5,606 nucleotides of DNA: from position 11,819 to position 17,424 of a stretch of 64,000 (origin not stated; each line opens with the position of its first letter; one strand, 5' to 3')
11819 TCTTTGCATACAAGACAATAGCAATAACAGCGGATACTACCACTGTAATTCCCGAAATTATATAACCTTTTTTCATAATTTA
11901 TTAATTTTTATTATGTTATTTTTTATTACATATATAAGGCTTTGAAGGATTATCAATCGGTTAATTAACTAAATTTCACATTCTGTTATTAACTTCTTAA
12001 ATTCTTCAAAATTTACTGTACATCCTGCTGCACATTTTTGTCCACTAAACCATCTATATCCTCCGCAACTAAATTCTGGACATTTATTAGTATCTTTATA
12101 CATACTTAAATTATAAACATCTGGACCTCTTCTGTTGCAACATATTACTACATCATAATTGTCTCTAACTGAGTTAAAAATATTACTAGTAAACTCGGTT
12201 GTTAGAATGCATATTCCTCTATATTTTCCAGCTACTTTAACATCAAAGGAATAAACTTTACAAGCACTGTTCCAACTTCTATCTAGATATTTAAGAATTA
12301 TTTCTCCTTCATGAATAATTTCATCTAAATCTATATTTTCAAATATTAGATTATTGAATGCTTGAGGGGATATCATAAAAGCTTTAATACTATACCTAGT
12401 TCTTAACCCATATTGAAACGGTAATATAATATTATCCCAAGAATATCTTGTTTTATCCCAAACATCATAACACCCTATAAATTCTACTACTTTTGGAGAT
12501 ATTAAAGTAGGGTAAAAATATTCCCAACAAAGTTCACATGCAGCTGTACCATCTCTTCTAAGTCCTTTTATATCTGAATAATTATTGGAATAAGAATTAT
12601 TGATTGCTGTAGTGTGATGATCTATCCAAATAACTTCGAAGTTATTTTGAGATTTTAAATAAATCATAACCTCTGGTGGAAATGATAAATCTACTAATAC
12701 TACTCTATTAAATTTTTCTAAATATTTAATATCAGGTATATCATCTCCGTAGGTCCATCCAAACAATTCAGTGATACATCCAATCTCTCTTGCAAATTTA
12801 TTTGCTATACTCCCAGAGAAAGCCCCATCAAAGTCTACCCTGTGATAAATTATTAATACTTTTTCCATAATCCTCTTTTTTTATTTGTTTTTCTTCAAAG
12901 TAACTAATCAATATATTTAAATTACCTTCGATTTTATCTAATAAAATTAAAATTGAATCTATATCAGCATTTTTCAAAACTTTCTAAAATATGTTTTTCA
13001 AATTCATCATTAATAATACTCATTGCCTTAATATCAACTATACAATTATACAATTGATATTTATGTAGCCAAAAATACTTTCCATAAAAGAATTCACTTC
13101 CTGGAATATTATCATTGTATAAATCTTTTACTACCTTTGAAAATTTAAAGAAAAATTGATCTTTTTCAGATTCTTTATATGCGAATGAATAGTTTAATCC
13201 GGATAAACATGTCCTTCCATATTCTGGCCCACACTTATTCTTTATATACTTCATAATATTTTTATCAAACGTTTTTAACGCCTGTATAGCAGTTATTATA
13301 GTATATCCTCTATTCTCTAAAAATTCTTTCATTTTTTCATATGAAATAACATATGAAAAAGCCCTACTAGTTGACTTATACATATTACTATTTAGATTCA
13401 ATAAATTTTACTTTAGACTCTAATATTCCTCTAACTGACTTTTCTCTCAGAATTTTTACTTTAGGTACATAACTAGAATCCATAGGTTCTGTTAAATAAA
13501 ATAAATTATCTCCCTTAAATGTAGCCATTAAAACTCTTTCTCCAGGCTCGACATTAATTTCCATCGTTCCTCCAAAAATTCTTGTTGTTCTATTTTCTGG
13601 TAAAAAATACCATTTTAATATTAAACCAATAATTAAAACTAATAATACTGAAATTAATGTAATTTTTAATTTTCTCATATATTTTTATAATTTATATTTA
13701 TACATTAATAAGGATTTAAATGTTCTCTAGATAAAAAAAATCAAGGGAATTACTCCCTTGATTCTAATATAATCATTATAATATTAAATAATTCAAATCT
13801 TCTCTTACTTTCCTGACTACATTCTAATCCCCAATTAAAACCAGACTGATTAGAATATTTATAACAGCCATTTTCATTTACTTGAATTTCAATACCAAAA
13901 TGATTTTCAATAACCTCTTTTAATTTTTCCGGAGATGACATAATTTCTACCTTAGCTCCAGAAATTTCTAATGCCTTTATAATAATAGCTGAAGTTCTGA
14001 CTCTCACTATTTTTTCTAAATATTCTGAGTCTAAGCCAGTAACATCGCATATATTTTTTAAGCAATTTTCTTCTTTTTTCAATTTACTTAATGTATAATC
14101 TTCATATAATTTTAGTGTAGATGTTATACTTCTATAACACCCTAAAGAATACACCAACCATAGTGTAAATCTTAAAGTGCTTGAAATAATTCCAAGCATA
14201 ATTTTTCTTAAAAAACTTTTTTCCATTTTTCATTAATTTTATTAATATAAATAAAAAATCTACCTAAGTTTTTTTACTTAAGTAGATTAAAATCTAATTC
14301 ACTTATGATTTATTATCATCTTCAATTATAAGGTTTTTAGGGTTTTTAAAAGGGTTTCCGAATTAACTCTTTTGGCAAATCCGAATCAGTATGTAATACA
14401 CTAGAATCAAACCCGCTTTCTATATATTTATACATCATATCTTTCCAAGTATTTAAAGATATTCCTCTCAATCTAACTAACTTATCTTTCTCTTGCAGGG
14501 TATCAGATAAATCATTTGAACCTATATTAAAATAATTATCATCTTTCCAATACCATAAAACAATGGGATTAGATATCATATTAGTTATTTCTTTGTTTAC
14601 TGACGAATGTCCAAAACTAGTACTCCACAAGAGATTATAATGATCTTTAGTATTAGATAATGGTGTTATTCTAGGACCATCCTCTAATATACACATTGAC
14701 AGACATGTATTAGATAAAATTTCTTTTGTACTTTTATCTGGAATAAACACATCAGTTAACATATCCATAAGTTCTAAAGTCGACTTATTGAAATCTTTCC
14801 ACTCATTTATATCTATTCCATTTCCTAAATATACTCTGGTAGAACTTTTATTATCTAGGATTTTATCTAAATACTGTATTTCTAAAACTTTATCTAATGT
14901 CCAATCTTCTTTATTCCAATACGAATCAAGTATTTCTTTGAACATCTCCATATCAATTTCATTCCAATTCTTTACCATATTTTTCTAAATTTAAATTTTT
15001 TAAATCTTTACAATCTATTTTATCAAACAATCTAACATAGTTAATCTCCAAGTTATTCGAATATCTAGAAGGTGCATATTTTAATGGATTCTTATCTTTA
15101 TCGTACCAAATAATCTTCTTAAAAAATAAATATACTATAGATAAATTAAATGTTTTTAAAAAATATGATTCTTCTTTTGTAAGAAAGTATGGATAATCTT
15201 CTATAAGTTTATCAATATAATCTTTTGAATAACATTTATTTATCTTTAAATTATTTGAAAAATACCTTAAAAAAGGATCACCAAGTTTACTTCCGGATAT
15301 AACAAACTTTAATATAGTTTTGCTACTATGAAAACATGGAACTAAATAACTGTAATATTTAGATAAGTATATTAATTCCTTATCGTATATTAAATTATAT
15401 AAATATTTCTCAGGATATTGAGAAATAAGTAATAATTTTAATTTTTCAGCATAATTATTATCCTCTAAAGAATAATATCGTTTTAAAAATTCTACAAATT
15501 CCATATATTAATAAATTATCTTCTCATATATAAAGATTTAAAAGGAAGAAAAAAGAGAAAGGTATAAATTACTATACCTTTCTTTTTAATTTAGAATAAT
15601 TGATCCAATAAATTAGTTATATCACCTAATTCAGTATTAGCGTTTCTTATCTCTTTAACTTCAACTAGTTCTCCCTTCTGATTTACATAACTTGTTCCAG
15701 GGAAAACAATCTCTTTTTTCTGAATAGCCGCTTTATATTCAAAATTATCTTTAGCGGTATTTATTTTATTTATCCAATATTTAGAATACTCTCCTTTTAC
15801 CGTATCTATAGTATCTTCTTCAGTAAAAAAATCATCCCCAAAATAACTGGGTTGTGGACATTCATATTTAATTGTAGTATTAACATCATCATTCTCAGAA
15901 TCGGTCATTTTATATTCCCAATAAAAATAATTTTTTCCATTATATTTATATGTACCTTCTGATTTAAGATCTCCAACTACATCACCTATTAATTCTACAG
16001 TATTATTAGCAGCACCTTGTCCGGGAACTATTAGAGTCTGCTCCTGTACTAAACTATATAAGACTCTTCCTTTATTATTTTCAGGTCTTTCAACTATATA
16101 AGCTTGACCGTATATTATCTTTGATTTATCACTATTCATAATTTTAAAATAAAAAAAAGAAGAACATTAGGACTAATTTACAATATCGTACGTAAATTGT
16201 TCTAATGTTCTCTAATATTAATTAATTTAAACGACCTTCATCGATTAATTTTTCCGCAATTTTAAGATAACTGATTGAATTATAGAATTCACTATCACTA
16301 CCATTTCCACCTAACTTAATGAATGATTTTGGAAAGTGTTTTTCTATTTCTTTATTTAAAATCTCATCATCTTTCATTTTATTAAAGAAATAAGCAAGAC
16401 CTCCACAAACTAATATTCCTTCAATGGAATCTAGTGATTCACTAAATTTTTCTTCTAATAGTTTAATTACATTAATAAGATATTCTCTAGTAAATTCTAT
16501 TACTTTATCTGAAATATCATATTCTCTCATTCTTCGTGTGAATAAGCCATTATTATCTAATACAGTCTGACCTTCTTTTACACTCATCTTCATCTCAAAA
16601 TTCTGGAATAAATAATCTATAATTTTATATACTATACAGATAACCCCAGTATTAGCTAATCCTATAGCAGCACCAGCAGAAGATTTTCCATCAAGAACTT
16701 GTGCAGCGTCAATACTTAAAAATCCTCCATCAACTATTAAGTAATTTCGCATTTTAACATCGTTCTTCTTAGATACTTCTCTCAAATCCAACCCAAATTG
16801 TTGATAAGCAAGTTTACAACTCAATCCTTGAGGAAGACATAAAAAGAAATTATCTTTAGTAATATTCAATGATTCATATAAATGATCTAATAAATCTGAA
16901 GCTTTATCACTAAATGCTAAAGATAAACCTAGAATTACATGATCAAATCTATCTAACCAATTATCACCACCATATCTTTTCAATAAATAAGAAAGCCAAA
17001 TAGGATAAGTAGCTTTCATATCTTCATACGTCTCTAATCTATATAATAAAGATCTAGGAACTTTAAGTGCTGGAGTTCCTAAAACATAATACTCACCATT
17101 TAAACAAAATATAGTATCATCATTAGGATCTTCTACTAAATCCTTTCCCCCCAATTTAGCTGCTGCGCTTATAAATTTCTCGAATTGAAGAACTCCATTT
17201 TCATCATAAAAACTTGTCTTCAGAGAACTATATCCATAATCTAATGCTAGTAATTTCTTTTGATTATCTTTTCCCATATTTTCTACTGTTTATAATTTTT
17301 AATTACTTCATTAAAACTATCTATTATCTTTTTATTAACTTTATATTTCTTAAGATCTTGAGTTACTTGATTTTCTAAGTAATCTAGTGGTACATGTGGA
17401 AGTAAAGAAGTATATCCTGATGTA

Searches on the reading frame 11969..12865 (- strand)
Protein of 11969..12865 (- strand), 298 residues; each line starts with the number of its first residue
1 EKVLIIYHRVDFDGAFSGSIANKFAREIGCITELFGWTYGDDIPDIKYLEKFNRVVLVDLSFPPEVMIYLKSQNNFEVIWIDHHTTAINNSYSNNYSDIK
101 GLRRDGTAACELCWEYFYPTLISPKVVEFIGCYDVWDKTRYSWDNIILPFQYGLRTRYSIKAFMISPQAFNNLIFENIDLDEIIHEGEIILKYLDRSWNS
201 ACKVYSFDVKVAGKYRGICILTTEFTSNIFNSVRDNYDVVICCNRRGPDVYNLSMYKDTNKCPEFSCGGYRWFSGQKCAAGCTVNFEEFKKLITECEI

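Call 64: search_protein_families(library=phrogs, proteins=[window:11969-12865:-], max_evalue=0.0001)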
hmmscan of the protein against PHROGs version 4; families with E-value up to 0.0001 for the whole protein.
window:11969-12865:- (298 aa): 1 family
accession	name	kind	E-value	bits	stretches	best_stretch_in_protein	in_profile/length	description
phrog_4771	-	other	2.5e-22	80.5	1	2-254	17-253/363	DHH phosphoesterase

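Call 65: search_protein_families(library=pfam, proteins=[window:11969-12865:-], max_evalue=0.001)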
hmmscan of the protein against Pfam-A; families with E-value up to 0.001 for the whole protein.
window:11969-12865:- (298 aa): 1 family
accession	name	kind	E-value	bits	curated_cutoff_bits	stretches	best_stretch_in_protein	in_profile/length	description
PF01368.27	DHH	-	8.1e-07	29.8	28.1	1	2-116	1-101/125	DHH family, N-terminal domain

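Call 66: search_solved_structures(query=window:11969-12865:-, max_evalue=0.001)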
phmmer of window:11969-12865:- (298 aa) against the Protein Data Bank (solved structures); distinct sequences matched with E-value up to 0.001: 0.

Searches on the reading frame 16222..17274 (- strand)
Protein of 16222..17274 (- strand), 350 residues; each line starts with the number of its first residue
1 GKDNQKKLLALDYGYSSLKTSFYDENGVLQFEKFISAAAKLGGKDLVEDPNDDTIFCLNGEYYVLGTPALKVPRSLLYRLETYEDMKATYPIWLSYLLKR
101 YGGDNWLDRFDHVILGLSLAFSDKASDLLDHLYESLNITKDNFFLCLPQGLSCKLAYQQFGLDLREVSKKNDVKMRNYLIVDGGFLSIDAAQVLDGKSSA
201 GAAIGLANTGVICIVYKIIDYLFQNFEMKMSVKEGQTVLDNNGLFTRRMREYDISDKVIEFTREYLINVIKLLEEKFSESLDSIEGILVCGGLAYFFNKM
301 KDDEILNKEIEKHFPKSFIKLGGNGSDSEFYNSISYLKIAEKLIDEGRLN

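Call 11: search_protein_families(library=pfam, proteins=[window:16222-17274:-], max_evalue=0.001)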
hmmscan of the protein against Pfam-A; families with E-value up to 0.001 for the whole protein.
window:16222-17274:- (350 aa): 1 family
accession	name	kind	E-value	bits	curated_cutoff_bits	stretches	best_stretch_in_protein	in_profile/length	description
PF21522.3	MreB-like_C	-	0.00014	22.9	27.8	1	182-298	3-118/123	Archaeal actin homologue MreB-like, C-terminal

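Call 64: search_protein_families(library=phrogs, proteins=[window:16222-17274:-], max_evalue=0.0001)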
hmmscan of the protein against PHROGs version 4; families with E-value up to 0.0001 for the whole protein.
window:16222-17274:- (350 aa): 1 family
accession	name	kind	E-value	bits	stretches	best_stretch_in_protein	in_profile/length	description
phrog_691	-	DNA, RNA and nucleotide metabolism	5.9e-18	66.1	1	5-342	2-324/329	partition protein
